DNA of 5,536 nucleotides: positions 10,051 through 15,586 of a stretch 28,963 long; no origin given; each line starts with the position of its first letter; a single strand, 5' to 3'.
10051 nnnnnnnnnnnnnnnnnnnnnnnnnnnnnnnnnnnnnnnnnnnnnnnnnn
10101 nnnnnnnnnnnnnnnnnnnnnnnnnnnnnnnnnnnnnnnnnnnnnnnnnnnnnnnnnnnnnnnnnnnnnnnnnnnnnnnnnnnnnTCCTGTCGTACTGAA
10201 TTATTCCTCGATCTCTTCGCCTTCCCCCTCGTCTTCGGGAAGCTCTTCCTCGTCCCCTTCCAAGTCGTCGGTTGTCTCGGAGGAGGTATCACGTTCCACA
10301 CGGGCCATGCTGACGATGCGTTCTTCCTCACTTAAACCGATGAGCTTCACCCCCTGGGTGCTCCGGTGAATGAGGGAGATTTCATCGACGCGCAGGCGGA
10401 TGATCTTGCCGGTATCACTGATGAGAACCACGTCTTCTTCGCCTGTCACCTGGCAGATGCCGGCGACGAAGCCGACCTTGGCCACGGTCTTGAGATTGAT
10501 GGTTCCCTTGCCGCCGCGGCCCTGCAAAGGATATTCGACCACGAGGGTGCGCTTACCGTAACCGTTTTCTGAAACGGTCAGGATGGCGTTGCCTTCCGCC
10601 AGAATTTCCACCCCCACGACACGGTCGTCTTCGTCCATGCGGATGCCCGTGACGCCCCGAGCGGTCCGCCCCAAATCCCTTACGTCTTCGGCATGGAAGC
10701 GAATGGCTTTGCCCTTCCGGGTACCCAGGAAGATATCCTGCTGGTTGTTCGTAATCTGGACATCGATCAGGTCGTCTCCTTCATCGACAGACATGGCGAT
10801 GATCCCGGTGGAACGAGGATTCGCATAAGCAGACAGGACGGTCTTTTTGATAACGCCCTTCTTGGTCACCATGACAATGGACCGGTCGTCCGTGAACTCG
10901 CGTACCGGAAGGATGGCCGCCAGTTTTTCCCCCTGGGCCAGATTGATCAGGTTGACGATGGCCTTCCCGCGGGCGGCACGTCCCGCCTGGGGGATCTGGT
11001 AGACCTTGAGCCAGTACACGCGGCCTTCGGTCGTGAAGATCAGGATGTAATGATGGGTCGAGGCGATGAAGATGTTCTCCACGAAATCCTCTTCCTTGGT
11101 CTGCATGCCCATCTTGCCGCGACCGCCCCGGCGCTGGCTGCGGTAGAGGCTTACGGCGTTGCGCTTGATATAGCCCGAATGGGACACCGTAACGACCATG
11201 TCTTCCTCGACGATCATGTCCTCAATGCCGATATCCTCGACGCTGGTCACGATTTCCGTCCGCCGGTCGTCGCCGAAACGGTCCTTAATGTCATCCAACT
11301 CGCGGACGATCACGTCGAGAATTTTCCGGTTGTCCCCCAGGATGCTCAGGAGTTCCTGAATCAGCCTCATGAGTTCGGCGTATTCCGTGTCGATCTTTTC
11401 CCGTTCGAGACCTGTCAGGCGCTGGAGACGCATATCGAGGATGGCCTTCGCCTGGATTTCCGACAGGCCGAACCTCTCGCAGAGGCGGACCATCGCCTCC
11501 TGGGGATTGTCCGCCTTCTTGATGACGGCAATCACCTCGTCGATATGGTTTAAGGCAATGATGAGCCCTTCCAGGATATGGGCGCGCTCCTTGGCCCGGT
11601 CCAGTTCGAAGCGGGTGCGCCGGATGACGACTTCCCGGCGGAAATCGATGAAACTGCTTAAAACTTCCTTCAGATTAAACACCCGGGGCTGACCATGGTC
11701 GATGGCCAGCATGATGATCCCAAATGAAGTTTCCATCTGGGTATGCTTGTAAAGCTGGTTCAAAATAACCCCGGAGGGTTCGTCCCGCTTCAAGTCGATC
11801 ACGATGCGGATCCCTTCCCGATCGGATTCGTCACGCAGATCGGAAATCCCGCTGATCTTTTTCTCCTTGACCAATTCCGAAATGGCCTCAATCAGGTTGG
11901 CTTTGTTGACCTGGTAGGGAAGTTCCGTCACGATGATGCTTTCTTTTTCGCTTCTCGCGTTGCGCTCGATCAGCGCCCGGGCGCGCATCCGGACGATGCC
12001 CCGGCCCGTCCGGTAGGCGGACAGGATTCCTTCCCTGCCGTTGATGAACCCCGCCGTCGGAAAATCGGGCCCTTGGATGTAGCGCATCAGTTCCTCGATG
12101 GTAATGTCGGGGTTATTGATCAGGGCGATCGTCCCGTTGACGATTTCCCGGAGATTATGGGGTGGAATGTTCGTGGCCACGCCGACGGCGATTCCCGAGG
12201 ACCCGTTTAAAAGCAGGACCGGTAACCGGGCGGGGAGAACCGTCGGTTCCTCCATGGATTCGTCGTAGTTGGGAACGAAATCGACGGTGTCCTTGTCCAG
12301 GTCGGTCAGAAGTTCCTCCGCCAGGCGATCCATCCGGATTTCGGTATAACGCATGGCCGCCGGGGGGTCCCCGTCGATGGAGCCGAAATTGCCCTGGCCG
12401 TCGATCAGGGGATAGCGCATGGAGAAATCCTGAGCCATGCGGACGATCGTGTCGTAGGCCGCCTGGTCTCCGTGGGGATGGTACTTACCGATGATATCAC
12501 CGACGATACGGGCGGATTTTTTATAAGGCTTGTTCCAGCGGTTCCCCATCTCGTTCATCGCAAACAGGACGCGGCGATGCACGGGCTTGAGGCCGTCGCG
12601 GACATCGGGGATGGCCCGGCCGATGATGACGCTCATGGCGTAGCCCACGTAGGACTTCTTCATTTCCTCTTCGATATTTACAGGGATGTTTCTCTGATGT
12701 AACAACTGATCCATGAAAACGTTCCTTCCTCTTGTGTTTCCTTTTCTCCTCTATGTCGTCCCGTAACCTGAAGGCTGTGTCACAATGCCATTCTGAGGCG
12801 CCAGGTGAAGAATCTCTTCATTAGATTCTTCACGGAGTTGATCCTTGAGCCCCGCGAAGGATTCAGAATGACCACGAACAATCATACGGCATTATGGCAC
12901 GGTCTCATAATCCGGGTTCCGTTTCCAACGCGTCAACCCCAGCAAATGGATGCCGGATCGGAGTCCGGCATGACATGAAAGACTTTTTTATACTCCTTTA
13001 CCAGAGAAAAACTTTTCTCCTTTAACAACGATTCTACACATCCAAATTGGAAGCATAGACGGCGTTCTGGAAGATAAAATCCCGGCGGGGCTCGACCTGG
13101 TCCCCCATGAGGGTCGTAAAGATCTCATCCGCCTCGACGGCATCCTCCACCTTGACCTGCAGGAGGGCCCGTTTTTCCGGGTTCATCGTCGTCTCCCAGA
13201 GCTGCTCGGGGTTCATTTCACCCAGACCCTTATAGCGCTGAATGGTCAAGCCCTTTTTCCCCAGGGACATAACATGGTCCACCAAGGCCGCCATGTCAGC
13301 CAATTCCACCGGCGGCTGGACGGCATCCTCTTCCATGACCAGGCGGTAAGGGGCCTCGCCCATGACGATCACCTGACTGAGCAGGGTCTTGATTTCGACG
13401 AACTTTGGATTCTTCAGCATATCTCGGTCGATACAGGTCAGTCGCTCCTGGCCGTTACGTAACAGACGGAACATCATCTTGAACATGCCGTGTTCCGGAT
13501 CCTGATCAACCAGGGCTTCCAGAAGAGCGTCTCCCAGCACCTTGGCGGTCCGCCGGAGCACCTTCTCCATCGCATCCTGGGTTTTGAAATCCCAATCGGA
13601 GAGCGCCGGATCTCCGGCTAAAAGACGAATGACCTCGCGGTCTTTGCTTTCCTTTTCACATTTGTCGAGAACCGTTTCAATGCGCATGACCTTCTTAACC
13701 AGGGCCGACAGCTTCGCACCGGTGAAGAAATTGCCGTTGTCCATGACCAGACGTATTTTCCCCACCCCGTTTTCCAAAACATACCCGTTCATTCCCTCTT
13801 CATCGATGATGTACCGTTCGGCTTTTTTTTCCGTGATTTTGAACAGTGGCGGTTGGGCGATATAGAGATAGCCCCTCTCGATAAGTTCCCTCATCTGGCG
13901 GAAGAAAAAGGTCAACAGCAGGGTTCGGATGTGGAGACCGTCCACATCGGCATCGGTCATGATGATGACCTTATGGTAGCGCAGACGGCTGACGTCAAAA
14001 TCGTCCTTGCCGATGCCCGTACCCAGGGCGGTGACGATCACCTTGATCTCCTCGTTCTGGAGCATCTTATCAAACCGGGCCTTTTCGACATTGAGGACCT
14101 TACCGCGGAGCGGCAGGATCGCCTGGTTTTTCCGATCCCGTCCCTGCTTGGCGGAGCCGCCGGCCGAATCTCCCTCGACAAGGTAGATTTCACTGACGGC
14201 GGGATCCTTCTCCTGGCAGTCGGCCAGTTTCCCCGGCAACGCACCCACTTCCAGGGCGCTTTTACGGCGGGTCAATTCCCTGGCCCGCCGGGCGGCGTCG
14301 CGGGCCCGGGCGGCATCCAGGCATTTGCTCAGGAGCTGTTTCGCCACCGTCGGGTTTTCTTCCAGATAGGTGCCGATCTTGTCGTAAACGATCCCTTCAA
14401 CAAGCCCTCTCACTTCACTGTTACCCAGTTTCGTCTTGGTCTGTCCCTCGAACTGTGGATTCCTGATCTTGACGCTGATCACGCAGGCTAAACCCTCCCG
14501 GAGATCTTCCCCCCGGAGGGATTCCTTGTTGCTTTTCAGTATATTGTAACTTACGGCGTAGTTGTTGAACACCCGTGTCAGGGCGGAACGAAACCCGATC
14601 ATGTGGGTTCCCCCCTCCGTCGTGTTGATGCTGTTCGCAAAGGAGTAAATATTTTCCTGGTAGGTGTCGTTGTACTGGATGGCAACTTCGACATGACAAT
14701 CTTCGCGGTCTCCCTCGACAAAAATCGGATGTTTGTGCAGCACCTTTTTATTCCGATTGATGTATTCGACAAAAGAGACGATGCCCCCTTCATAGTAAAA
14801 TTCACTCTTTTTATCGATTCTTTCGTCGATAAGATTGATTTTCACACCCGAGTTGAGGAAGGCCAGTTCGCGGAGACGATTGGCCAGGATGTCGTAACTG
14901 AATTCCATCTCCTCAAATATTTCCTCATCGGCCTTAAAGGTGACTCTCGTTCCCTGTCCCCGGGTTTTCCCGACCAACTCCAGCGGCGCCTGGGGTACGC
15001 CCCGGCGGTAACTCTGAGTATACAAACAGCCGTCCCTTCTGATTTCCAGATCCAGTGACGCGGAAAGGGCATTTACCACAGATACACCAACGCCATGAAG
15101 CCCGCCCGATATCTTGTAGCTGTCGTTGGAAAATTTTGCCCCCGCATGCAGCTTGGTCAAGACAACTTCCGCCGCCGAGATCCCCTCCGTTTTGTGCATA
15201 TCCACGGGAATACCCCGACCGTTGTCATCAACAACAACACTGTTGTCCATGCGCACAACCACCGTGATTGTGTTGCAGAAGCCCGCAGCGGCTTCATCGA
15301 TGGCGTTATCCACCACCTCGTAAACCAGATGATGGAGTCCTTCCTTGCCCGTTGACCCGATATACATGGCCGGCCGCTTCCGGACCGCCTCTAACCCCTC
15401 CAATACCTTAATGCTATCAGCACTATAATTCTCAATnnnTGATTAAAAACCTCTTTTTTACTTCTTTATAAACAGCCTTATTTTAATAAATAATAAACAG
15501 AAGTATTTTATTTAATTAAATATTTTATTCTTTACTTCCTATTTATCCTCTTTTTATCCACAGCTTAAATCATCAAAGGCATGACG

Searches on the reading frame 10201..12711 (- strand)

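Call 94: search_protein_families(library=pfam, proteins=[window:10201-12711:-], max_evalue=0.00001)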
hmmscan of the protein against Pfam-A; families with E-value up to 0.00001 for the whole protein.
window:10201-12711:- (836 aa): 2 families
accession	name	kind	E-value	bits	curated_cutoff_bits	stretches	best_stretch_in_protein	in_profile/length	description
PF00521.26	DNA_topoisoIV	-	5.8e-171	569.6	31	1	32-473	1-432/432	DNA gyrase/topoisomerase IV, subunit A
PF03989.18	DNA_gyraseA_C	-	2.2e-74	245.1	27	6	658-703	1-46/48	DNA gyrase C-terminal domain, beta-propeller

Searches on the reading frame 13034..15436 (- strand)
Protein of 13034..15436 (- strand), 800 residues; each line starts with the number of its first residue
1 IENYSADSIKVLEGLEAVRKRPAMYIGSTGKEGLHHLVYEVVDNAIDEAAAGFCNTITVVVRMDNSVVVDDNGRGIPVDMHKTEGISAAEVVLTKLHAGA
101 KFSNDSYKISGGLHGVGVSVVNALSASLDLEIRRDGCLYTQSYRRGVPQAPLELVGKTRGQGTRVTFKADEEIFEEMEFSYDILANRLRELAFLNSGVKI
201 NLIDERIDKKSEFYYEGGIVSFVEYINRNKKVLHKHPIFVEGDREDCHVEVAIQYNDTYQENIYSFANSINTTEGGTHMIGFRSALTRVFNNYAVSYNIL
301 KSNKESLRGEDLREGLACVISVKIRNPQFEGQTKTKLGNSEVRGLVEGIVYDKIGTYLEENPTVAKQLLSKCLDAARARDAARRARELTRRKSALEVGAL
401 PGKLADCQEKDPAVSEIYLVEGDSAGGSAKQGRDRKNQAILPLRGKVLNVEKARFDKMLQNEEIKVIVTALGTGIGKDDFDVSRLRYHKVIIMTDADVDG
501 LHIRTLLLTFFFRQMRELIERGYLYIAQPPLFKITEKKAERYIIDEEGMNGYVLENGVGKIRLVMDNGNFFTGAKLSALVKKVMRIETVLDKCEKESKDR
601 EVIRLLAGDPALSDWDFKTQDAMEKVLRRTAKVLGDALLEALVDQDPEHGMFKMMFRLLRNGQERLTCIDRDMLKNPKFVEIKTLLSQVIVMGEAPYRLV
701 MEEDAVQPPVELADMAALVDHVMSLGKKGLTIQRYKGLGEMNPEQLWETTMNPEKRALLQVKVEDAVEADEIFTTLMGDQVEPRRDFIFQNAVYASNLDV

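Call 94: search_protein_families(library=pfam, proteins=[window:13034-15436:-], max_evalue=0.00001)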
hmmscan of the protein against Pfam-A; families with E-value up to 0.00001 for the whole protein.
window:13034-15436:- (800 aa): 4 families
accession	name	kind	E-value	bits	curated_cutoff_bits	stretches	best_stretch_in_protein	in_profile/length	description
PF00204.31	DNA_gyraseB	-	1.5e-63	213.9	27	1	218-387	1-172/173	DNA gyrase B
PF00986.26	DNA_gyraseB_C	-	1.1e-32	112.4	29.8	1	727-788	1-62/63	DNA gyrase B subunit, carboxyl terminus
PF01751.28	Toprim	-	3.1e-18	66.2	23.1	1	416-528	1-95/96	Toprim domain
PF02518.31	HATPase_c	-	3.7e-18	66.4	26.4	1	32-171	4-109/111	Histidine kinase-, DNA gyrase B-, and HSP90-like ATPase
